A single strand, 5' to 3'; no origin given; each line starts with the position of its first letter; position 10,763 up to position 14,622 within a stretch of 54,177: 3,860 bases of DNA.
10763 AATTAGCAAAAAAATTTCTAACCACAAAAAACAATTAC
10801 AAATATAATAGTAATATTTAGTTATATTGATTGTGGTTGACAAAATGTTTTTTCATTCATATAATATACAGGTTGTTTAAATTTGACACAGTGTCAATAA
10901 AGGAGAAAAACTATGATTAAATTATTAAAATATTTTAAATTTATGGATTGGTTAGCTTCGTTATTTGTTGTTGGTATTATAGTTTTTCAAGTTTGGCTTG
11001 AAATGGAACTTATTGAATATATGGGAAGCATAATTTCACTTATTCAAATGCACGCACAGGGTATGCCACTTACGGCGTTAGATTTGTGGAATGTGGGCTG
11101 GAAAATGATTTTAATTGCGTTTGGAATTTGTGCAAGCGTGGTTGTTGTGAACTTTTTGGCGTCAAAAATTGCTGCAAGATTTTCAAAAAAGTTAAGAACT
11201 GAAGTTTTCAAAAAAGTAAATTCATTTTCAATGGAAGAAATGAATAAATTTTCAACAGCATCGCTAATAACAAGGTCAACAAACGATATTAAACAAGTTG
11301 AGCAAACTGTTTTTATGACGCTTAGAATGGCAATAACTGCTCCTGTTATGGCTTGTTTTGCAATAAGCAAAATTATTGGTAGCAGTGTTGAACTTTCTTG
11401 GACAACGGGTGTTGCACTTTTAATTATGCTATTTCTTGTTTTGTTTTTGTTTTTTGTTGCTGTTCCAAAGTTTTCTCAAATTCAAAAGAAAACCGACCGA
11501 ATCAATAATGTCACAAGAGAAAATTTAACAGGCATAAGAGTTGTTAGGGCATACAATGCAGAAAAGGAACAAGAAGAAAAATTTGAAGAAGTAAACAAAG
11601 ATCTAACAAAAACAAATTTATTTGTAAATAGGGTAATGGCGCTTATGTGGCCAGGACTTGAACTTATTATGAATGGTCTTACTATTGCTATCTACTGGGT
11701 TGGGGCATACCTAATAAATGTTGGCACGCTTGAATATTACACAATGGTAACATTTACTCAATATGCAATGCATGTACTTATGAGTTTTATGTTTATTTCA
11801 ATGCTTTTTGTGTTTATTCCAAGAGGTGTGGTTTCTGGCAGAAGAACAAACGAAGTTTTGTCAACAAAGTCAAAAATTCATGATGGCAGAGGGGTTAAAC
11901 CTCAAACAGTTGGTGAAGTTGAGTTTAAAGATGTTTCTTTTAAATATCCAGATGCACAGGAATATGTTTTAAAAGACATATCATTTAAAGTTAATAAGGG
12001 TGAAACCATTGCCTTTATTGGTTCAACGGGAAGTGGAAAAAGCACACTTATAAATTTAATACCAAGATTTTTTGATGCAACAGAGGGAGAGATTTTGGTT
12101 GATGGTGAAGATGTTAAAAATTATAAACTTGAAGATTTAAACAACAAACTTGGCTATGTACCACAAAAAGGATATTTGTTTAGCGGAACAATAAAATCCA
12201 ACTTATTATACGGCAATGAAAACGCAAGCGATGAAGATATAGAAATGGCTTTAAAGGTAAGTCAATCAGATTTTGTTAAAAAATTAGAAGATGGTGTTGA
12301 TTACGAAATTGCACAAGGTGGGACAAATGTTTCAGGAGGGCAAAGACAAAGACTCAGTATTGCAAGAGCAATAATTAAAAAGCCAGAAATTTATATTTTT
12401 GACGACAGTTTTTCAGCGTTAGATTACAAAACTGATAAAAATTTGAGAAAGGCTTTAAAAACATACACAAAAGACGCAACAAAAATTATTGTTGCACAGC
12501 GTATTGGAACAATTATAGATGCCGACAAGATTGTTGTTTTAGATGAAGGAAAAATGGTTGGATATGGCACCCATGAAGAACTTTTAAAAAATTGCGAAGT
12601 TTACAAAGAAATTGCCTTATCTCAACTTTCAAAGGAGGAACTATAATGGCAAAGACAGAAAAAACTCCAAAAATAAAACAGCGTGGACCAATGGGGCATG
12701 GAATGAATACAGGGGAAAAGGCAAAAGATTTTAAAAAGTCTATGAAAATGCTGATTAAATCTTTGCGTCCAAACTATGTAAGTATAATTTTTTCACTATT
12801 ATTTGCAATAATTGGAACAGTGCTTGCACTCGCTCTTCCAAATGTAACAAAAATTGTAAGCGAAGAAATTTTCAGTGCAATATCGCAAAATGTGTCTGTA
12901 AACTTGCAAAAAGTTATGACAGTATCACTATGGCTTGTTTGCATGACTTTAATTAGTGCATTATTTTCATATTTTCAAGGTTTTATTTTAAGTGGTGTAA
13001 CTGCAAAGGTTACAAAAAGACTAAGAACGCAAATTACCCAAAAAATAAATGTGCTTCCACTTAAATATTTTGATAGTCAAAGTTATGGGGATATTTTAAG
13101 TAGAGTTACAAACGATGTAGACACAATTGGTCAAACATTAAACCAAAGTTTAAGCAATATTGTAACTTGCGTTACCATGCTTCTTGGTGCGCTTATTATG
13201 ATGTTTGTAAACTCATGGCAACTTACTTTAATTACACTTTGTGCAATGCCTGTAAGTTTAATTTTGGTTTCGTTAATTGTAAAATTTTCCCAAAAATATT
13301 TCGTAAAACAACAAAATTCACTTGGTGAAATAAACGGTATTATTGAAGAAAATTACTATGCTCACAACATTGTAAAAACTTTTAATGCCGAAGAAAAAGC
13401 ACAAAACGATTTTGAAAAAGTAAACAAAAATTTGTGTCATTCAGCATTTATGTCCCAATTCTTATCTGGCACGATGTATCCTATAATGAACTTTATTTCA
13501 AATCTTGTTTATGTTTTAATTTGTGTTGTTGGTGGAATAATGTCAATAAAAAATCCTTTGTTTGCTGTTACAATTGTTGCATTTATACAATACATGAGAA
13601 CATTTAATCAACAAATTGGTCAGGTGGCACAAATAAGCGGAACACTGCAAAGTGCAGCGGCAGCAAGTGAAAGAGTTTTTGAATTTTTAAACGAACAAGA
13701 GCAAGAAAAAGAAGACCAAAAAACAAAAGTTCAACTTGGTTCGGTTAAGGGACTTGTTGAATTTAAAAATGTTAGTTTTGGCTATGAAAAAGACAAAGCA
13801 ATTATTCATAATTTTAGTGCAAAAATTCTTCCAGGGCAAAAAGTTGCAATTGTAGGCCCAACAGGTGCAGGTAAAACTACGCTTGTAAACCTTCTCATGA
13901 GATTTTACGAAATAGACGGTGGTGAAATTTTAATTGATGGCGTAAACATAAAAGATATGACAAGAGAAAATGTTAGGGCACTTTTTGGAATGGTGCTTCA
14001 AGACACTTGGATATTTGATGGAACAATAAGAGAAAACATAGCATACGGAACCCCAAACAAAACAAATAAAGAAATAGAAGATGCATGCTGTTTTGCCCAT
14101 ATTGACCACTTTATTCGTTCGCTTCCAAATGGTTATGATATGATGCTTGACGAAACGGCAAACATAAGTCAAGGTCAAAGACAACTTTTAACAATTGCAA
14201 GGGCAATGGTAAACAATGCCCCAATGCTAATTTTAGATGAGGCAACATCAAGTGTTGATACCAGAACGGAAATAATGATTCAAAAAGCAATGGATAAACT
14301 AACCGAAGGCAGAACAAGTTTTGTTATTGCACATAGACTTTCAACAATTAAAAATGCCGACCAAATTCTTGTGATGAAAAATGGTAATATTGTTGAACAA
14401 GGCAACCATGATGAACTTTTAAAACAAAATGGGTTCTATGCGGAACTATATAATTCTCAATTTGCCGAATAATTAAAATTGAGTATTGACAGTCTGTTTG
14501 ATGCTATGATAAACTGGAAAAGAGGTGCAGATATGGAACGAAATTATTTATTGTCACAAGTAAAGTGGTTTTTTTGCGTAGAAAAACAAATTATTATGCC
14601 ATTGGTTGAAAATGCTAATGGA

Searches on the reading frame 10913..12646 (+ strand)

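Call 9: search_protein_families(library=pfam, proteins=[window:10913-12646:+], max_evalue=0.001)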
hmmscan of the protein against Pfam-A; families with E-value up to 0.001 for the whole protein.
window:10913-12646:+ (577 aa): 4 families
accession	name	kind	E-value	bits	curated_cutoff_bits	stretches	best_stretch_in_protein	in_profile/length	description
PF00664.28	ABC_membrane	-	8.6e-33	114.6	28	1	60-291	42-273/274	ABC transporter transmembrane region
PF00005.33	ABC_tran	-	6.2e-31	108.3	25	1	353-500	1-136/137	ABC transporter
PF02463.25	SMC_N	-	2.8e-05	24.1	40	1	393-542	110-210/220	RecF/RecN/SMC N terminal domain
PF03193.22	RsgA_GTPase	-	0.00087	19.6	30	0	353-384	97-127/174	RsgA GTPase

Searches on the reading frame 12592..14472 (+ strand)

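Call 9: search_protein_families(library=pfam, proteins=[window:12592-14472:+], max_evalue=0.001)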
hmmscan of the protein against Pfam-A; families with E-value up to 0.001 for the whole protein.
window:12592-14472:+ (626 aa): 5 families
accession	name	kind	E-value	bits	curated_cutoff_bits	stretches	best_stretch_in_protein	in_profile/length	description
PF00664.28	ABC_membrane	-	2.3e-50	172.3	28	1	65-341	1-273/274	ABC transporter transmembrane region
PF00005.33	ABC_tran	-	5.8e-29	101.9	25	1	406-553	2-137/137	ABC transporter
PF02463.25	SMC_N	-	1.2e-06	28.6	40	1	374-596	135-212/220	RecF/RecN/SMC N terminal domain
PF13401.12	AAA_22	-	0.00027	21.7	27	0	418-551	8-93/130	AAA domain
PF09818.15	ABC_ATPase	-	0.00027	20.5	23.2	0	502-579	135-213/283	P-loop domain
